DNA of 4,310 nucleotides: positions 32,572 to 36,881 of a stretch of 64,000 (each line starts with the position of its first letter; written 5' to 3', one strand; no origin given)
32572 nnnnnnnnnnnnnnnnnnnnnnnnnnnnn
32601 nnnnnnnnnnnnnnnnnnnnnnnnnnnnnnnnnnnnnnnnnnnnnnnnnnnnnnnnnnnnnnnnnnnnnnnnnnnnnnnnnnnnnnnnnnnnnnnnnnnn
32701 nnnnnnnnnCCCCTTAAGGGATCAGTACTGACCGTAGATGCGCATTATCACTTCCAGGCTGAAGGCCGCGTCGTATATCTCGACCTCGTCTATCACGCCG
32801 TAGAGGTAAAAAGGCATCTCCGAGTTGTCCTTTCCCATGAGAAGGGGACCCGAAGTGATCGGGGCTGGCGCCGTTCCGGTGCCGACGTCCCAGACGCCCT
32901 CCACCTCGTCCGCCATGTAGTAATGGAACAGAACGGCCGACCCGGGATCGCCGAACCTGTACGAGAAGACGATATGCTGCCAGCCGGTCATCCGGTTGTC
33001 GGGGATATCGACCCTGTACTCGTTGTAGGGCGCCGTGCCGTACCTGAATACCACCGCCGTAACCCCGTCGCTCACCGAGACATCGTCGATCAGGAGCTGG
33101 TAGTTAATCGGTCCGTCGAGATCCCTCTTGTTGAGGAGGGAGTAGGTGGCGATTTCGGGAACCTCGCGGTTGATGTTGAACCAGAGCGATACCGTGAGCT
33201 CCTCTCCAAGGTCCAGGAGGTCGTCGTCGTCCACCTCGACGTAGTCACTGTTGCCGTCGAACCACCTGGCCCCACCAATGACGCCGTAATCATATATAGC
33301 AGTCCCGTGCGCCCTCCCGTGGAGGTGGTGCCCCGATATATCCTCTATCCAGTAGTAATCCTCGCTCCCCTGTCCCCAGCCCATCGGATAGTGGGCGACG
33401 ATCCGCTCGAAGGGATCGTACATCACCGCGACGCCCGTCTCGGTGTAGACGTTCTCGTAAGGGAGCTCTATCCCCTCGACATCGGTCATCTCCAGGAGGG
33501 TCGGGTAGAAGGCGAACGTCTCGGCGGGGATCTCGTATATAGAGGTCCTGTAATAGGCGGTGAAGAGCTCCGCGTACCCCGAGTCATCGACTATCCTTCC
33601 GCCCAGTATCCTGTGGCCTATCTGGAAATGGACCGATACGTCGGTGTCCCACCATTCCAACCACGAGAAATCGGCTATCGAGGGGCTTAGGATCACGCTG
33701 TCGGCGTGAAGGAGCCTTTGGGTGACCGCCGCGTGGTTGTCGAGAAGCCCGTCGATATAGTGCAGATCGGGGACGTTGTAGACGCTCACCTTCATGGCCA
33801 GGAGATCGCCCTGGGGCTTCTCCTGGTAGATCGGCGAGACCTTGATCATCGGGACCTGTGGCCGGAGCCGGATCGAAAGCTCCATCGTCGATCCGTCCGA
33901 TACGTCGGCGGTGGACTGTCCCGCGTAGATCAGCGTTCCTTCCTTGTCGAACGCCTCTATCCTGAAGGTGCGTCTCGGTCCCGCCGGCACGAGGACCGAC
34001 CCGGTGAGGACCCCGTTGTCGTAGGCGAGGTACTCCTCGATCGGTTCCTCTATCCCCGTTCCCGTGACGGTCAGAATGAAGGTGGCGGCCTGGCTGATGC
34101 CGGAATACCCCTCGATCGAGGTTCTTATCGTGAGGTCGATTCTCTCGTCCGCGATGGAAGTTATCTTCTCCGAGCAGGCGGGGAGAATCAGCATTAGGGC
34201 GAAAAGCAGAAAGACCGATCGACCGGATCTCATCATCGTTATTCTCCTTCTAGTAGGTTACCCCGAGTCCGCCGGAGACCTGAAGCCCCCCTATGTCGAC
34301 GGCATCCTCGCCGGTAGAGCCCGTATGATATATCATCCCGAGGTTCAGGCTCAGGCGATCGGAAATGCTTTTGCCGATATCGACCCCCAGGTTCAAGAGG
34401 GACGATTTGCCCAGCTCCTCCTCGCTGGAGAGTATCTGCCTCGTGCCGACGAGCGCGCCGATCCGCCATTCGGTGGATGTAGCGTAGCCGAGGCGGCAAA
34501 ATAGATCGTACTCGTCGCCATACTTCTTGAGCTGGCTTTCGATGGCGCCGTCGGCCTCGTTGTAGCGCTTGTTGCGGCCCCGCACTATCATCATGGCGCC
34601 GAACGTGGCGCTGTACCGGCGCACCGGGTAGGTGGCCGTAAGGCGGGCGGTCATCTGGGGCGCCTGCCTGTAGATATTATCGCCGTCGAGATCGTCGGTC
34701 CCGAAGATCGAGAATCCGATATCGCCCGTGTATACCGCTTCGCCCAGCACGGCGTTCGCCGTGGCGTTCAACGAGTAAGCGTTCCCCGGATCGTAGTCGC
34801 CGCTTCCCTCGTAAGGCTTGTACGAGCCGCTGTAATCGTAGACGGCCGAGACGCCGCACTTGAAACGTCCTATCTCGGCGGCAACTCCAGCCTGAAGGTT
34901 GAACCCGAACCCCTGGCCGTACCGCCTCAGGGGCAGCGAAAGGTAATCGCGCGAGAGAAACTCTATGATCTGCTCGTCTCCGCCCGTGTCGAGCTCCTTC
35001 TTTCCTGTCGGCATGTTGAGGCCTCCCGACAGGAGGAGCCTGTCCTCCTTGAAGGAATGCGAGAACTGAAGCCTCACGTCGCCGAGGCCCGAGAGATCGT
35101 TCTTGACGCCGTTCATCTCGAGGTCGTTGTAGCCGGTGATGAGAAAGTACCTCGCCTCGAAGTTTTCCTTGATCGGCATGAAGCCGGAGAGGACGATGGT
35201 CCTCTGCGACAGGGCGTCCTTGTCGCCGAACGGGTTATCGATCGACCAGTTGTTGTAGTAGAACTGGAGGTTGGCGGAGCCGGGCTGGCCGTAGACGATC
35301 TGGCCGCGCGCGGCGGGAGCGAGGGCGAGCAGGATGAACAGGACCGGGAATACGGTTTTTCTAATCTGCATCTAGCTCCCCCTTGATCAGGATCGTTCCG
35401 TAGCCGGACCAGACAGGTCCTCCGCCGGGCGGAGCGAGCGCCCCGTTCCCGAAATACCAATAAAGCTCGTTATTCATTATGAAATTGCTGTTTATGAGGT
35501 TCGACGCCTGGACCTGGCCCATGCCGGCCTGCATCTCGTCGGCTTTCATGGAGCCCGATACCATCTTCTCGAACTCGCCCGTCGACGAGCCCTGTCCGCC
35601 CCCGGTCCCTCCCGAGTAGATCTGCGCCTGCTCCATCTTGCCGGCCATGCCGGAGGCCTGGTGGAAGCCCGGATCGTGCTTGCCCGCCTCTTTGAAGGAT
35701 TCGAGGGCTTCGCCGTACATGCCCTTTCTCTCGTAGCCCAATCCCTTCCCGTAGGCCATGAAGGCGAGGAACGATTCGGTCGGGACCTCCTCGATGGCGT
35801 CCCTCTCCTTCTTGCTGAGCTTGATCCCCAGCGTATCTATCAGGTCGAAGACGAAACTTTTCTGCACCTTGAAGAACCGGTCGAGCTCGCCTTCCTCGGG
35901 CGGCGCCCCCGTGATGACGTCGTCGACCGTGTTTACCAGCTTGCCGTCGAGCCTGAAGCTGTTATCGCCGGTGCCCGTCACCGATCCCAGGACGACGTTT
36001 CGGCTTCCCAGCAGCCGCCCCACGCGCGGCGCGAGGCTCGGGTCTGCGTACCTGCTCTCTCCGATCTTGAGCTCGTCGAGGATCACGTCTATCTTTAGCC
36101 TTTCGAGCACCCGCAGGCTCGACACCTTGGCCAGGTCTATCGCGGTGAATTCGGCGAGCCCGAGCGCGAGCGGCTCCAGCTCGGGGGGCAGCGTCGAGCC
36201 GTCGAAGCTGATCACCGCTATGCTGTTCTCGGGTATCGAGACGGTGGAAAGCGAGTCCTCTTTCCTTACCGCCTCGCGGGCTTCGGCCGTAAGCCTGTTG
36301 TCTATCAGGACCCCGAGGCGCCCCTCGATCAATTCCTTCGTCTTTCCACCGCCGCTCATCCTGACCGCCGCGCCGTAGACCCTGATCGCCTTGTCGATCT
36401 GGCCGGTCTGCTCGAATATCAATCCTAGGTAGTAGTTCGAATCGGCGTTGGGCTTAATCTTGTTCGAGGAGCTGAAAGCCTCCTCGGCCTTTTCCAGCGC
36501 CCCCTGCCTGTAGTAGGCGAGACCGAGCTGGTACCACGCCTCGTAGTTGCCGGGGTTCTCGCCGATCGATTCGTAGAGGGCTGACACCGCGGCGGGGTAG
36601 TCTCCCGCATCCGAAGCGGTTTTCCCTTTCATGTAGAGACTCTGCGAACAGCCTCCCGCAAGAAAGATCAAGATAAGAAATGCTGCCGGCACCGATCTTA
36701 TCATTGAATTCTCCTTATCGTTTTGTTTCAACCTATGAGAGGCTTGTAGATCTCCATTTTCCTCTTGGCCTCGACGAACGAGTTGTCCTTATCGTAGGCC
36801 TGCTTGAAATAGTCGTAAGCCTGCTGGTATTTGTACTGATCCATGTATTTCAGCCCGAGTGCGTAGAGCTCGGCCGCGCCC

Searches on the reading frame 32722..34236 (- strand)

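Call 40: search_protein_families(library=pfam, proteins=[window:32722-34236:-], max_evalue=0.00001)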
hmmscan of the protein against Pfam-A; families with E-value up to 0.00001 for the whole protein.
window:32722-34236:- (504 aa): 1 family
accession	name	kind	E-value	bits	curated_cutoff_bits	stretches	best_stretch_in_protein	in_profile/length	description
PF13385.13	Laminin_G_3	-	2.6e-11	44.3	27.6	1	327-495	1-148/151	Concanavalin A-like lectin/glucanases superfamily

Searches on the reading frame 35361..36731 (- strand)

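Call 41: search_protein_families(library=pfam, proteins=[window:35361-36731:-], max_evalue=0.00001)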
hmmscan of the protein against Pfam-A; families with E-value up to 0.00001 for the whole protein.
window:35361-36731:- (456 aa): 12 families
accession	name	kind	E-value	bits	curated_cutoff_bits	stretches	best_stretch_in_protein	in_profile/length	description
PF07719.23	TPR_2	-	2.3e-17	62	27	0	64-95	2-33/34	Tetratricopeptide repeat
PF00515.34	TPR_1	-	3.3e-16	58.8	27.8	0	64-87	2-25/34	Tetratricopeptide repeat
PF13432.12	TPR_16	-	3.3e-15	56.6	32.7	1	33-94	1-62/65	Tetratricopeptide repeat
PF14559.12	TPR_19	-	5.9e-13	49.4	25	1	41-100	3-61/68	Tetratricopeptide repeat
PF13181.12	TPR_8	-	9.6e-13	47.6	25.7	0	63-95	1-33/34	Tetratricopeptide repeat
PF13428.12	TPR_14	-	1.6e-10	41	23.5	0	64-95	2-33/44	Tetratricopeptide repeat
PF13431.12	TPR_17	-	7.3e-09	35.7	24.4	0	59-84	9-34/34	Tetratricopeptide repeat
PF13174.12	TPR_6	-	2e-08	34.8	26.3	0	64-87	1-24/33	Tetratricopeptide repeat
PF13424.12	TPR_12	-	1.8e-07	31.7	30.1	0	65-125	5-74/77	Tetratricopeptide repeat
PF13414.12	TPR_11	-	4.7e-07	29.8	26.8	0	42-77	7-42/42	TPR repeat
PF13176.12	TPR_7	-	1.1e-06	28.7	27.9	0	331-355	7-33/36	Tetratricopeptide repeat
PF25064.1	ARM_TT21_5th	-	5.1e-06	27.2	27.8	0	44-124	16-100/117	TT21 fifth ARM repeats domain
